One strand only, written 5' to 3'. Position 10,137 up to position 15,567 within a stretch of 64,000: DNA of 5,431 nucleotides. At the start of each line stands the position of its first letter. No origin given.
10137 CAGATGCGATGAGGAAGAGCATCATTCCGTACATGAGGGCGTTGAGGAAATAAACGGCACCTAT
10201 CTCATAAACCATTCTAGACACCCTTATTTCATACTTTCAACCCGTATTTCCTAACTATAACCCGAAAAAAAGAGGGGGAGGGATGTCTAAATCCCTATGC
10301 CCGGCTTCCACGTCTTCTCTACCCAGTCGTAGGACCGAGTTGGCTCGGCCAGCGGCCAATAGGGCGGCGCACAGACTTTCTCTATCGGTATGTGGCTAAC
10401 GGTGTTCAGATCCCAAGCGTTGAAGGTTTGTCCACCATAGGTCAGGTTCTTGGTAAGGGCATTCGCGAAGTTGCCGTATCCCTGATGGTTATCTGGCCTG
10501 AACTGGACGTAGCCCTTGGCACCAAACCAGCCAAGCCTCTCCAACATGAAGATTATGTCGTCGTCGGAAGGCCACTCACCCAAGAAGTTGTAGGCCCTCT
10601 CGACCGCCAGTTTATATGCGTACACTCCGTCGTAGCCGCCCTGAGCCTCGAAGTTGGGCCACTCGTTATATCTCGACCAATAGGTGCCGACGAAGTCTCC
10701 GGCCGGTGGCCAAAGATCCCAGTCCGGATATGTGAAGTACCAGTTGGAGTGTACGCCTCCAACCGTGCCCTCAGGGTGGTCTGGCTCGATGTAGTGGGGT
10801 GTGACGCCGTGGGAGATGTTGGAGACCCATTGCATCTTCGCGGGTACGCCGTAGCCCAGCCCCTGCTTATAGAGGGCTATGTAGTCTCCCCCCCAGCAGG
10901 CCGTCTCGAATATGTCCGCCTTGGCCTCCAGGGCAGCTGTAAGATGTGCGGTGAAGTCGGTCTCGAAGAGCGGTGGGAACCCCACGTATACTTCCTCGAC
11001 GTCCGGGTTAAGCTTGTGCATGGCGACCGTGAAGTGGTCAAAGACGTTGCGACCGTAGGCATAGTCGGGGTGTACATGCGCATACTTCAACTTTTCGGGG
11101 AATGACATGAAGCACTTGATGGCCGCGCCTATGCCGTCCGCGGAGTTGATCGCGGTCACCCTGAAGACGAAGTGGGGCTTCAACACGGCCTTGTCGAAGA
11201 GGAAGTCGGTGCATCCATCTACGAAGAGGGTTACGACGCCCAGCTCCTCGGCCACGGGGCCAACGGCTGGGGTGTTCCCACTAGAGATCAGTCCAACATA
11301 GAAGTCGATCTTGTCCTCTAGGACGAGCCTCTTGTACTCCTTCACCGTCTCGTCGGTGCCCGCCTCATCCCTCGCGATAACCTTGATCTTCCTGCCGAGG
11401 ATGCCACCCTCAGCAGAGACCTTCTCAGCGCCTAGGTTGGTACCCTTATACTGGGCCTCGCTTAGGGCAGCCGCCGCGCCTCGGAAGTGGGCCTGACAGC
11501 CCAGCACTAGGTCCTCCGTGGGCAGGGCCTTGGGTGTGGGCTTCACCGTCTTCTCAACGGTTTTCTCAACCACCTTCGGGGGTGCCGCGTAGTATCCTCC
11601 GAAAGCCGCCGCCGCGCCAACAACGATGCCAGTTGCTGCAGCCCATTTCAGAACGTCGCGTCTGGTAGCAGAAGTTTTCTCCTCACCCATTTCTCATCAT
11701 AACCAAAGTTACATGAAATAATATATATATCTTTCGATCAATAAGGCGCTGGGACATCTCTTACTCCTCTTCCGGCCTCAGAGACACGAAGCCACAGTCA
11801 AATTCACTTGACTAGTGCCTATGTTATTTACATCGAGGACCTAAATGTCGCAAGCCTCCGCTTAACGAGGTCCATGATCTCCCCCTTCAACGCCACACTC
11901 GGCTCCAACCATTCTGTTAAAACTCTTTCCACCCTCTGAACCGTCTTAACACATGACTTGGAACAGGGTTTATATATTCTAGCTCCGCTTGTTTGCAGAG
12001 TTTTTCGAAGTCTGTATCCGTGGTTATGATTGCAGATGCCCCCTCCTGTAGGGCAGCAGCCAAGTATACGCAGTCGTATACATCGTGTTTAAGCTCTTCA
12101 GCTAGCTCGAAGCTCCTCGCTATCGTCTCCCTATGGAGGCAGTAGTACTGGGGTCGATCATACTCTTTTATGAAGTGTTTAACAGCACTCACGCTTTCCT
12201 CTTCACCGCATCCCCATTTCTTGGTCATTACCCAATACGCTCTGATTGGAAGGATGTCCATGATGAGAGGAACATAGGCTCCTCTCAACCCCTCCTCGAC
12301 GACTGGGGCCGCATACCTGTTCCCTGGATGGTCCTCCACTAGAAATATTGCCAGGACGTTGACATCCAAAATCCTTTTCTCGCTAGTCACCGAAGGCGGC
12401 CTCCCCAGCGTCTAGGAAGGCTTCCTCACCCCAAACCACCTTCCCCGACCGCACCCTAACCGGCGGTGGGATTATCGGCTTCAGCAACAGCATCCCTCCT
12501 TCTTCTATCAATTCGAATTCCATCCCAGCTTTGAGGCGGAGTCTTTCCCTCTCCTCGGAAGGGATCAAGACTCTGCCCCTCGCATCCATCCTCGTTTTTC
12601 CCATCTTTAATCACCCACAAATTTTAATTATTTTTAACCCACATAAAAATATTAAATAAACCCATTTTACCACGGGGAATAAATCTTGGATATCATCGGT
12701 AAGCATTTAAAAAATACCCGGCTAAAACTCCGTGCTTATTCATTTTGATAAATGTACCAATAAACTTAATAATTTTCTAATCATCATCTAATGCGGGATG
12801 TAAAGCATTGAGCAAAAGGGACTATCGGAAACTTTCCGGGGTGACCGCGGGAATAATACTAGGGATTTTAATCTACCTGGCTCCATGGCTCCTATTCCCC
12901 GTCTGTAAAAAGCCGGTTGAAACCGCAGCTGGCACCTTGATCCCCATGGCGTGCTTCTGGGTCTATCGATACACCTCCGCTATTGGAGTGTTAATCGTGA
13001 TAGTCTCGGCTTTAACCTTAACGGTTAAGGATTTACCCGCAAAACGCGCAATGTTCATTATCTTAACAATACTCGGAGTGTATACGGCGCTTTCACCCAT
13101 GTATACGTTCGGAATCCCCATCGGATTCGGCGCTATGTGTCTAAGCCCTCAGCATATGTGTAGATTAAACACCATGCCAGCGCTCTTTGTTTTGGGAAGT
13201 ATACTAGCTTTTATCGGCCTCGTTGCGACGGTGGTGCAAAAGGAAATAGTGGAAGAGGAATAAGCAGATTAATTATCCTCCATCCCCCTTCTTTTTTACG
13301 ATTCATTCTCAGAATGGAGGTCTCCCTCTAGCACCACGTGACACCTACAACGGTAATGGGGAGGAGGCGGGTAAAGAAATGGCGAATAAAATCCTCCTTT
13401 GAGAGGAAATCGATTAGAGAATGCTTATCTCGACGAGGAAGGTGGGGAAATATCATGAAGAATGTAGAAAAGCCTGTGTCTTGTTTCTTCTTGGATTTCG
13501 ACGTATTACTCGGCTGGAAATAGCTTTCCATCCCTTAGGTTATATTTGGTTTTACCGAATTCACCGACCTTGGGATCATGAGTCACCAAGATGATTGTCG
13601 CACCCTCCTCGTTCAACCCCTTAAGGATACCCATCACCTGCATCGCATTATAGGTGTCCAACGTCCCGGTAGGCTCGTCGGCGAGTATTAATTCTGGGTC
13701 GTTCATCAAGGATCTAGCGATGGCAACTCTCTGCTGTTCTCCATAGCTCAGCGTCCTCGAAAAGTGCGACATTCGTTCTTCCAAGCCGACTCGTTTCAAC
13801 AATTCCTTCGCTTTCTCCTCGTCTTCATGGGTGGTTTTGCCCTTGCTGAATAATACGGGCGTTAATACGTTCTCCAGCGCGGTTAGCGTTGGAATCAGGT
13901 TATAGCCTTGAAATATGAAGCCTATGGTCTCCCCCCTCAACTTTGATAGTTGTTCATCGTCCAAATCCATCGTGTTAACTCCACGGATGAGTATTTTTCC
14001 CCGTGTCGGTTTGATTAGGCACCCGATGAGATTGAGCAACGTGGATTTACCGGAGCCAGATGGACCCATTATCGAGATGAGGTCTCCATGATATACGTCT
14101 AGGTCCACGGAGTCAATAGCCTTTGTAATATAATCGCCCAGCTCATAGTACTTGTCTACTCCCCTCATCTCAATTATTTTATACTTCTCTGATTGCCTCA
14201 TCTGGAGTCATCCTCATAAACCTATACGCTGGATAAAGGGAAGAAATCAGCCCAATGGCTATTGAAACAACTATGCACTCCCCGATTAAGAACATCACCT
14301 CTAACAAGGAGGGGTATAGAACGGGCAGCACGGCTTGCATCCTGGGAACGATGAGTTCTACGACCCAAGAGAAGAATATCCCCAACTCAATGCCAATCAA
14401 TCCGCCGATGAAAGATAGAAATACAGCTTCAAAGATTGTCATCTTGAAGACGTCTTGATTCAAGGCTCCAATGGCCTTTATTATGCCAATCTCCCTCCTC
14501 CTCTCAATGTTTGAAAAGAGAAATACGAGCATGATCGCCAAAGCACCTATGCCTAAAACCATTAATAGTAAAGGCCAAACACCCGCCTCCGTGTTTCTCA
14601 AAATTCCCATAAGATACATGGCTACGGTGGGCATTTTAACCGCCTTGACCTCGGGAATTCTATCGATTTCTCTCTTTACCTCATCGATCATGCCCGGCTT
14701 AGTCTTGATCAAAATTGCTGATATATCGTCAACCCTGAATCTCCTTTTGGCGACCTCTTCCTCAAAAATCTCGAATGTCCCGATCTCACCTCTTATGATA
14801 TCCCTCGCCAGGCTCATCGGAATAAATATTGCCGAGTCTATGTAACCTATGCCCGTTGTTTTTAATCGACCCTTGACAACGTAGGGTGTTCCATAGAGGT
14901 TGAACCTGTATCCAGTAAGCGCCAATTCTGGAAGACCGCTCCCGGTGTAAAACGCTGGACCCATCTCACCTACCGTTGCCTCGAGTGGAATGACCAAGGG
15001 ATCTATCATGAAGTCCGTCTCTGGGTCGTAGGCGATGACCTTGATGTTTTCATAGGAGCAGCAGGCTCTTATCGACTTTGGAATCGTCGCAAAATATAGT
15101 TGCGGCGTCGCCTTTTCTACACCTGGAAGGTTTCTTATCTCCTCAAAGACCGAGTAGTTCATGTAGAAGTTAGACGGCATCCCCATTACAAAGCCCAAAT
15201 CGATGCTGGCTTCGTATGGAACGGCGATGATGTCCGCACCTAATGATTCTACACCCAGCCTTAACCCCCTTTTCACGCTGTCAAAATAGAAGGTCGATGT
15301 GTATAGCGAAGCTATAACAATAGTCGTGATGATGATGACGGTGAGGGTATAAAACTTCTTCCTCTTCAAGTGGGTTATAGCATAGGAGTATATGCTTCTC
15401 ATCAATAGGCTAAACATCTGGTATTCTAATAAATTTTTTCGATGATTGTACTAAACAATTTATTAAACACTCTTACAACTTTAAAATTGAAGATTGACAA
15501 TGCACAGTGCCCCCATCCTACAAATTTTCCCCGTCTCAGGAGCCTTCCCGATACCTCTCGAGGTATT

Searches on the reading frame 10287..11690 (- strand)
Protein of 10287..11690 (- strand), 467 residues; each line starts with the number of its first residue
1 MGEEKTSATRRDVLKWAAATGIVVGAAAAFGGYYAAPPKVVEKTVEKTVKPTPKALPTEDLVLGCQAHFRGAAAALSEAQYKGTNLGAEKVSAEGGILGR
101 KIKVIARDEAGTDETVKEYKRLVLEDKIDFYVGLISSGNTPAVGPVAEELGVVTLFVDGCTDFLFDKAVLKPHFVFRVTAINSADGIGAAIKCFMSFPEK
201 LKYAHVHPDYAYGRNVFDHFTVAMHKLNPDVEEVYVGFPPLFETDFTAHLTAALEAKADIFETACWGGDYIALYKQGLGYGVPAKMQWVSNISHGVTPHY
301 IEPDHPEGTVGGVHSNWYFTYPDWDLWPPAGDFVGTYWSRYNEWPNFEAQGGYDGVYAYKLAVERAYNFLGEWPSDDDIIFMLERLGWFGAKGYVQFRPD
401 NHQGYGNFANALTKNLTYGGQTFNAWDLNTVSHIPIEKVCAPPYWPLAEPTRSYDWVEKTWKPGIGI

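Call 28: search_protein_families(library=pfam, proteins=[window:10287-11690:-], max_evalue=0.001)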
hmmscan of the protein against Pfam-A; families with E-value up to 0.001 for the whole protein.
window:10287-11690:- (467 aa): 2 families
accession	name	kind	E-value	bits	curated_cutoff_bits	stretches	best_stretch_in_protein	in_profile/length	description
PF13458.12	Peripla_BP_6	-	2e-37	130.1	31.7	1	69-407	10-332/343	Periplasmic binding protein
PF13433.12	Peripla_BP_5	-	4.4e-08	33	27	1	71-151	11-92/363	Periplasmic binding protein domain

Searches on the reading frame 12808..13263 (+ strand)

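Call 28: search_protein_families(library=pfam, proteins=[window:12808-13263:+], max_evalue=0.001)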
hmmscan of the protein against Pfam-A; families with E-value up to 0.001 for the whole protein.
window:12808-13263:+ (151 aa): 1 family
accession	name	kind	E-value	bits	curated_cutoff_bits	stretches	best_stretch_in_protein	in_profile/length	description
PF14387.11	DUF4418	-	1.4e-18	67.7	27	1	16-142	2-116/117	Domain of unknown function (DUF4418)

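Call 66: search_protein_families(library=padloc, proteins=[window:12808-13263:+], max_evalue=0.001)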
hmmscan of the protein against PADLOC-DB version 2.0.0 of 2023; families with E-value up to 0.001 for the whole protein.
window:12808-13263:+ (151 aa): 0 families

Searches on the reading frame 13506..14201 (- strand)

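Call 7: search_protein_families(library=pfam, proteins=[window:13506-14201:-], max_evalue=0.01)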
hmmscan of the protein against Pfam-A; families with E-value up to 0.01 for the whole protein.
window:13506-14201:- (231 aa): 6 families
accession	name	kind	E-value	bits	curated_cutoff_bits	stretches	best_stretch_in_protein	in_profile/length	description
PF00005.33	ABC_tran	-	1.9e-34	119.6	25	1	30-178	2-136/137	ABC transporter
PF13304.12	AAA_21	-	1.3e-06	29.1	27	0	43-129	3-83/304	AAA domain, putative AbiEii toxin, Type IV TA system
PF13555.12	AAA_29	-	0.00022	21.3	27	1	36-66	19-49/61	P-loop containing region of AAA domain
PF02463.25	SMC_N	-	0.00091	19.1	40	0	40-215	25-204/220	RecF/RecN/SMC N terminal domain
PF03193.22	RsgA_GTPase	-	0.0032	17.7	30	1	37-59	104-126/174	RsgA GTPase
PF13238.12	AAA_18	-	0.007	17.3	29.4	0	42-80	1-31/128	AAA domain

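Call 66: search_protein_families(library=padloc, proteins=[window:13506-14201:-], max_evalue=0.001)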
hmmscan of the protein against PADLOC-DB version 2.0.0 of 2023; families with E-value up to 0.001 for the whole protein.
window:13506-14201:- (231 aa): 10 families
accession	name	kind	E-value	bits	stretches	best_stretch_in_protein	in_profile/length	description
PDLC04135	mad3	-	3e-27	94.1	2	145-213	258-327/374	mads_3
PDLC04140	mad8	-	7.9e-11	40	1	28-212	16-236/314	mads_8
PDLC04164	AriA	-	5.9e-08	30.6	1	149-212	170-235/253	-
PDLC02980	AriA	-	3.1e-07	28.7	0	44-97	4-51/304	-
PDLC03859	LmuB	-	8.5e-06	23.2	0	33-59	20-44/611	-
PDLC04889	PDC-S06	-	3.4e-05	20.6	1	126-209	393-482/693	-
PDLC00284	PtuA1|PtuA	-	0.00012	19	1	27-130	71-168/545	AAA ATPase domain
PDLC02914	ATPase-Toprim_I-B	-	0.00017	18.9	0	151-210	185-245/443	-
PDLC02335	AbiLi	-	0.00031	17.9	0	42-81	79-106/326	AbiLi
PDLC04678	PDC-M49A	-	0.00044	16.6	0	170-215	570-615/681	-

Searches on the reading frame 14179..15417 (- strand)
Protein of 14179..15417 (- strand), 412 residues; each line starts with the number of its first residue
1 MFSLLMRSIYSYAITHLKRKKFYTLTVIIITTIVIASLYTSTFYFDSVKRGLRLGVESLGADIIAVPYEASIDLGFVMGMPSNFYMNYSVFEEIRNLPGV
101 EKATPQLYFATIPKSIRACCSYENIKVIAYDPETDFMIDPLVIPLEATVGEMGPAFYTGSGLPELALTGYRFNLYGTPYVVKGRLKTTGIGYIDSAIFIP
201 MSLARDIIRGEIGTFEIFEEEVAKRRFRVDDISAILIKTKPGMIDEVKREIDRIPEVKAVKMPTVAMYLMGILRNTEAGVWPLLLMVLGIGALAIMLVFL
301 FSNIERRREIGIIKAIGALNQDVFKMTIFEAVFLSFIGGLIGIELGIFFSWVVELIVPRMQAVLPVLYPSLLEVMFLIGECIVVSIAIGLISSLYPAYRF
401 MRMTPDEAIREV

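Call 7: search_protein_families(library=pfam, proteins=[window:14179-15417:-], max_evalue=0.01)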
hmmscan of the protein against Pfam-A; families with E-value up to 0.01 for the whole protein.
window:14179-15417:- (412 aa): 1 family
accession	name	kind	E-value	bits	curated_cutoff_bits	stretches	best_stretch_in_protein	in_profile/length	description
PF02687.27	FtsX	-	1.3e-18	67.7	25.5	1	284-405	4-120/120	FtsX-like permease C-terminal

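Call 14: search_protein_families(library=ncbifam, proteins=[window:14179-15417:-], max_evalue=0.01)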
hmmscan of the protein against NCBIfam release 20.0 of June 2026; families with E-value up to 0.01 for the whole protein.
window:14179-15417:- (412 aa): 9 families
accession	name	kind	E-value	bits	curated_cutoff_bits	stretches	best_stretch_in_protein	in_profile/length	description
NF007826.0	PRK10535.1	equivalog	2.2e-13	49.4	966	1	284-409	532-645/648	macrolide ABC transporter ATP-binding protein/permease MacB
TIGR03434.1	ADOP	subfamily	1.4e-12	46.6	622.3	1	271-411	265-401/803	ADOP family duplicated permease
TIGR02212.1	lolCE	equivalog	1.5e-09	37.3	362.45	1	283-410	272-409/411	lipoprotein-releasing ABC transporter permease subunit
NF008076.0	PRK10814.1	exception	7e-07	28.6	473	1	283-410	270-397/399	lipoprotein-releasing ABC transporter permease subunit LolC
TIGR00439.2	FtsX_Gneg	equivalog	1.5e-06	27.6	255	1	239-402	128-292/292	permease-like cell division protein FtsX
NF038347.1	FtsX_Gpos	exception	4.1e-05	23.1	225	1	239-402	129-296/296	permease-like cell division protein FtsX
NF008357.0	PRK11146.1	exception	0.00024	20.1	439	1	284-407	276-409/414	lipoprotein-releasing ABC transporter permease subunit LolE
NF038346.1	FtsX_actino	exception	0.00032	20.2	250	1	264-402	167-307/308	permease-like cell division protein FtsX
TIGR02213.1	lolE_release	exception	0.0031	16.4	540.35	1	284-407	273-406/411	lipoprotein-releasing ABC transporter permease subunit LolE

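Call 66: search_protein_families(library=padloc, proteins=[window:14179-15417:-], max_evalue=0.001)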
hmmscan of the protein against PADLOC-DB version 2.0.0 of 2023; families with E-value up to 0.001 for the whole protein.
window:14179-15417:- (412 aa): 2 families
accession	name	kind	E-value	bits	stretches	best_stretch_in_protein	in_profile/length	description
PDLC01991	CARF_m8--CARF_LolE_TM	-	3.4e-08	30.1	1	264-401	423-548/810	-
PDLC01990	CARF_m8--CARF_Beta-galactosidase_LolE_TM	-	0.00011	17.6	1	285-394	1417-1523/1791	-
